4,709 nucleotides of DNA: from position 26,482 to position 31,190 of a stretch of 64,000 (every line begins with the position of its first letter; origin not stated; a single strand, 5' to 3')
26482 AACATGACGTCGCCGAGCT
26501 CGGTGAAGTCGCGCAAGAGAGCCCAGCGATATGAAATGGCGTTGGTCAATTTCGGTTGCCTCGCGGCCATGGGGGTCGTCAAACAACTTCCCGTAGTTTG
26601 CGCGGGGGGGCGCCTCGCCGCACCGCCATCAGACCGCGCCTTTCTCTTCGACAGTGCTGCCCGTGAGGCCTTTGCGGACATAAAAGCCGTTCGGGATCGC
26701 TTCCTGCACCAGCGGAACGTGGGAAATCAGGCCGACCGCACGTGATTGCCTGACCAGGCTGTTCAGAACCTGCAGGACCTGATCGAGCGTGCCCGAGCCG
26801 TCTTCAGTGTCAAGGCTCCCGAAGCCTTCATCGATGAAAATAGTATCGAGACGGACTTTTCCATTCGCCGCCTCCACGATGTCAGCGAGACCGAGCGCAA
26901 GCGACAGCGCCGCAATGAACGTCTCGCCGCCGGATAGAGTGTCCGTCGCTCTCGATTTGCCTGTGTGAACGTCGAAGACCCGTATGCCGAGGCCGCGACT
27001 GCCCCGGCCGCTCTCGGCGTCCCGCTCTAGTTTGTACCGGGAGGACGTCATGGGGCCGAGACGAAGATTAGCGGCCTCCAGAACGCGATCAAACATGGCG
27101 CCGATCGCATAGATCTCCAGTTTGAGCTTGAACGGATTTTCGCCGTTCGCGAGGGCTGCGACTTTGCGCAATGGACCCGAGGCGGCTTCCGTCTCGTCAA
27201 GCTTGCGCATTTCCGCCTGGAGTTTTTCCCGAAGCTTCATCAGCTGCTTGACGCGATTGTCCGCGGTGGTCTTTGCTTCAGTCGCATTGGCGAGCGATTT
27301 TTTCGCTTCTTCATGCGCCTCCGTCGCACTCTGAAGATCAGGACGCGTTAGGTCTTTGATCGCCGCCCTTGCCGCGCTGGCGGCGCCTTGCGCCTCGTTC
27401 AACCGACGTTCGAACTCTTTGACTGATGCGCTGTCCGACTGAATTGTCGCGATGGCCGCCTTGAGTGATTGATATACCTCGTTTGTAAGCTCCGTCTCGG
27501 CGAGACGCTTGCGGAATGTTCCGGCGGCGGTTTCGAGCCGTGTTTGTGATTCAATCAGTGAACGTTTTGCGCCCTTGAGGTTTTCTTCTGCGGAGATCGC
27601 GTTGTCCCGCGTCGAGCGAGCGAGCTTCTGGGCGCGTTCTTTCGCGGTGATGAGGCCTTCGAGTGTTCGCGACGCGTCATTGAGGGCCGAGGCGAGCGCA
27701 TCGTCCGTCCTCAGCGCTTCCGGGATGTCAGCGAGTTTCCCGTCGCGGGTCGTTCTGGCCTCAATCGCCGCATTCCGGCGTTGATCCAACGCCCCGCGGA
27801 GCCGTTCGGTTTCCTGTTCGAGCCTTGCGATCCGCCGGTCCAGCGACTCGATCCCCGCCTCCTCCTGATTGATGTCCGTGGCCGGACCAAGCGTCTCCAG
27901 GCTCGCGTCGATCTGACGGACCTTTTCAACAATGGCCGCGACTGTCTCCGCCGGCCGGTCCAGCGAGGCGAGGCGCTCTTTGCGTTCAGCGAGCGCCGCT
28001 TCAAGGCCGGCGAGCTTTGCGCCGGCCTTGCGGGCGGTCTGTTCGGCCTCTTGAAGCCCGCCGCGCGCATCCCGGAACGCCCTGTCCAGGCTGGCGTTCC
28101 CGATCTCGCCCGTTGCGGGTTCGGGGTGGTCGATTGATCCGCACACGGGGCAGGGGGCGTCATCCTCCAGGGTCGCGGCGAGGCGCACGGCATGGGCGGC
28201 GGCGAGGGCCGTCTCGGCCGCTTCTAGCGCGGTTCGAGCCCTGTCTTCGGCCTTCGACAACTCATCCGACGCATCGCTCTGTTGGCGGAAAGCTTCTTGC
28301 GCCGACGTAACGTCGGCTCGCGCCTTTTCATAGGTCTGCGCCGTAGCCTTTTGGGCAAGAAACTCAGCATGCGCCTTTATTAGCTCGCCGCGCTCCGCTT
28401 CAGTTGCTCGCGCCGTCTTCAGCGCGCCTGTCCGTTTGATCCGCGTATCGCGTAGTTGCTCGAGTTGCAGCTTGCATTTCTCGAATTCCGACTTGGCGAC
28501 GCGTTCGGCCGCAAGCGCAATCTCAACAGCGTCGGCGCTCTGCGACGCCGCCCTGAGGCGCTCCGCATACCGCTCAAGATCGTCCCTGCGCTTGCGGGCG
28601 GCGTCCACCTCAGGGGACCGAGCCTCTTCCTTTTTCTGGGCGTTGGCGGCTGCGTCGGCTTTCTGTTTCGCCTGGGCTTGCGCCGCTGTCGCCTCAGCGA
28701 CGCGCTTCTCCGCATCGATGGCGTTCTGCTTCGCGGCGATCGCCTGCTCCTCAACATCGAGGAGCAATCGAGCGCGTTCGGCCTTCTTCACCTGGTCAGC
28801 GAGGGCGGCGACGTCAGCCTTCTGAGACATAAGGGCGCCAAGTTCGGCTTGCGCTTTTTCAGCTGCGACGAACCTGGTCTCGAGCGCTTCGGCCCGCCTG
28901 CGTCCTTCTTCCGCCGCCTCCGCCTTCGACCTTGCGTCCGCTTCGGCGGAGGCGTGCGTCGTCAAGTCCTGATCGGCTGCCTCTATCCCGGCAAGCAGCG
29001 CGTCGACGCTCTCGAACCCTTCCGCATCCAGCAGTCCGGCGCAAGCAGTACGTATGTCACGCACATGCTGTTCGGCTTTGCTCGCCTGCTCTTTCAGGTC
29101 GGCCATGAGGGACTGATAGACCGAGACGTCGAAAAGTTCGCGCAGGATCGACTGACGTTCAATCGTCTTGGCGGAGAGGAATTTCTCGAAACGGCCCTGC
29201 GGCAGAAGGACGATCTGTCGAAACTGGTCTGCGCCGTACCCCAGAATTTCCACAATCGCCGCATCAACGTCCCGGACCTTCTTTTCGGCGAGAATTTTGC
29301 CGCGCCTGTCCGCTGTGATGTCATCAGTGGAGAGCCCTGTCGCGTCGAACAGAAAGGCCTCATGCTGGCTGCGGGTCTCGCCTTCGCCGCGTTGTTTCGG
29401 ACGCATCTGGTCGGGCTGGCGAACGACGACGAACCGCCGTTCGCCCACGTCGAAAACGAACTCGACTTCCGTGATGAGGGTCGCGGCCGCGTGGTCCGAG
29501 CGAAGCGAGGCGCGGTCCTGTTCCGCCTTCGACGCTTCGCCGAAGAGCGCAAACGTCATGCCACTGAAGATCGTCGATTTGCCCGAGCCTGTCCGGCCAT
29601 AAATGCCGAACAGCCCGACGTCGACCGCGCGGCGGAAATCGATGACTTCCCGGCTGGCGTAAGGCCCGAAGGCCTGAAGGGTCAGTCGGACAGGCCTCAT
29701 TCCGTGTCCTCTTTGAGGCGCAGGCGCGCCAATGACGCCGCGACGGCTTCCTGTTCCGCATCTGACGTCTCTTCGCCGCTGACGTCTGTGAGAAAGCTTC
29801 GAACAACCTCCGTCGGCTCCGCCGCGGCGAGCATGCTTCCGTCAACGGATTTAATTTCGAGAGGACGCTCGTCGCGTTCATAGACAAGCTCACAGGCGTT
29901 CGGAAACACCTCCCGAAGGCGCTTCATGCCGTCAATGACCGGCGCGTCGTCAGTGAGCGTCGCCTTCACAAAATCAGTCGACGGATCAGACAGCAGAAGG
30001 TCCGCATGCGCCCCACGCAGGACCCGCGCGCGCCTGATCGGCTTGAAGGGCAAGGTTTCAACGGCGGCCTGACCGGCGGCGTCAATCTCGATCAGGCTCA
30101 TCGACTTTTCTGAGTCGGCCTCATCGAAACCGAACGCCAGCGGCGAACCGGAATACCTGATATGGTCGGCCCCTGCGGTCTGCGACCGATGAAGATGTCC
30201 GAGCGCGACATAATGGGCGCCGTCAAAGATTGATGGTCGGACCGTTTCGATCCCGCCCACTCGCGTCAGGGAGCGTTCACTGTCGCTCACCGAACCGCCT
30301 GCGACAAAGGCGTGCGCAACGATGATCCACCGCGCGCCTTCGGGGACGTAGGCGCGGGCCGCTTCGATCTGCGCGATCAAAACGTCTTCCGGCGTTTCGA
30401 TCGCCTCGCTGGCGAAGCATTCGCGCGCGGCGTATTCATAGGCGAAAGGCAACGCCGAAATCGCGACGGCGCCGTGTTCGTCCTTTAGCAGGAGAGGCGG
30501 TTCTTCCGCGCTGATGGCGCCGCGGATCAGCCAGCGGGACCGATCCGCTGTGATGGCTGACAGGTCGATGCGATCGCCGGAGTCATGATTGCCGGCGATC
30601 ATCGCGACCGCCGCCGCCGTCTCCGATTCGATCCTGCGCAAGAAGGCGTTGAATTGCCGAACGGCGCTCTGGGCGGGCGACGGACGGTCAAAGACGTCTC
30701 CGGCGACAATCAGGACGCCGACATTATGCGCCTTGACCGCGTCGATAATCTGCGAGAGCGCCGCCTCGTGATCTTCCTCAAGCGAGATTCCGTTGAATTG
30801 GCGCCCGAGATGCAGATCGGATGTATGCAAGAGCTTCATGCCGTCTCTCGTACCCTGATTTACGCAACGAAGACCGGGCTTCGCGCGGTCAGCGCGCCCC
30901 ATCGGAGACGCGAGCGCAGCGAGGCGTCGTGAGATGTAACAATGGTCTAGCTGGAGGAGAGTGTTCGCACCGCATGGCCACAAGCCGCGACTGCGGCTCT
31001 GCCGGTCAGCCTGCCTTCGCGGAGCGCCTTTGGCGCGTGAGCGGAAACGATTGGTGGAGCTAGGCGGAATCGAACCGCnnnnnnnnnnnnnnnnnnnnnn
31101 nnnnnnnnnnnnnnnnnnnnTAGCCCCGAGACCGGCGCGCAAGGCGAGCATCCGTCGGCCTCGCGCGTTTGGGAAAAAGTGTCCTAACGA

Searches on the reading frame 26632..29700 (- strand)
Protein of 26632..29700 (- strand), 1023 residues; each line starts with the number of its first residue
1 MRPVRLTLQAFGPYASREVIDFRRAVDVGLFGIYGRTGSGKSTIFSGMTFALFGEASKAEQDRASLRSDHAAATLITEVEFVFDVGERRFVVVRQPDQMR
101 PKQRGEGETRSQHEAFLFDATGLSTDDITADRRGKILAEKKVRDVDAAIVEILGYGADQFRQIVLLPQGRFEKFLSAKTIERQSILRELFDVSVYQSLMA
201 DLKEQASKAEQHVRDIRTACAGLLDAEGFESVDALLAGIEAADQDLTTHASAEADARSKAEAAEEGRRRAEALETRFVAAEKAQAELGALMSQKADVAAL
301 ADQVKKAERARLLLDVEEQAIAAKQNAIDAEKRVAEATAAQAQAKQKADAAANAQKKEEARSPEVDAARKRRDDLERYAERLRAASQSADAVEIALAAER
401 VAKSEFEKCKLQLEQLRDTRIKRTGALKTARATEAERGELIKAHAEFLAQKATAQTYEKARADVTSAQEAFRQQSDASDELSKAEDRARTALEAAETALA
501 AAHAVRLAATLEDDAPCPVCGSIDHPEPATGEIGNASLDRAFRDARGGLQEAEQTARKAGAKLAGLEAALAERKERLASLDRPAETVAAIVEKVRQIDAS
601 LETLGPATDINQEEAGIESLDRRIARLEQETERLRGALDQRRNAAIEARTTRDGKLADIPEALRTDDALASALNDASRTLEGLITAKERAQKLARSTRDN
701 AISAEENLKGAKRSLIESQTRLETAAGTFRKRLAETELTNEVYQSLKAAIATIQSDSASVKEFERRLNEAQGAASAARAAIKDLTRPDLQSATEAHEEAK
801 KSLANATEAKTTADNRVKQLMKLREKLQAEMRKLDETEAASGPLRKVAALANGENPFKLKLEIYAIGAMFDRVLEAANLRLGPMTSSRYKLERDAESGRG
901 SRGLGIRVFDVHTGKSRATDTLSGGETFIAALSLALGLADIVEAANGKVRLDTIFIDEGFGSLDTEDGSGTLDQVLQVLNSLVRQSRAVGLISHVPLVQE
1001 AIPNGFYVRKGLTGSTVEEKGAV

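Call 56: search_protein_families(library=pfam, proteins=[window:26632-29700:-], max_evalue=0.00001)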
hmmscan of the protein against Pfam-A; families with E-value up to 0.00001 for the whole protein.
window:26632-29700:- (1023 aa): 3 families
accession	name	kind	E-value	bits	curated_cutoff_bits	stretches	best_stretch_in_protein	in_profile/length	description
PF13476.12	AAA_23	-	2.9e-21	77.5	27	1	5-220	1-193/201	AAA domain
PF13558.12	SbcC_Walker_B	-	8e-09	36.1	27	1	916-966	27-79/90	SbcC/RAD50-like, Walker B motif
PF02463.25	SMC_N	-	2.8e-06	27.4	40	0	5-939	4-154/220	RecF/RecN/SMC N terminal domain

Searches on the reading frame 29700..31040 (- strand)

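Call 56: search_protein_families(library=pfam, proteins=[window:29700-31040:-], max_evalue=0.00001)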
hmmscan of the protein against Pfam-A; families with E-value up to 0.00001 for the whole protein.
window:29700-31040:- (447 aa): 2 families
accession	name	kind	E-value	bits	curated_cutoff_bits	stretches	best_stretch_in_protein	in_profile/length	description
PF00149.33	Metallophos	-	1.7e-11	45.4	21.5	1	68-157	1-77/191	Calcineurin-like phosphoesterase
PF12320.13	SbcD_C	-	1.4e-08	35.5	24.4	1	334-419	4-92/94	Type 5 capsule protein repressor C-terminal domain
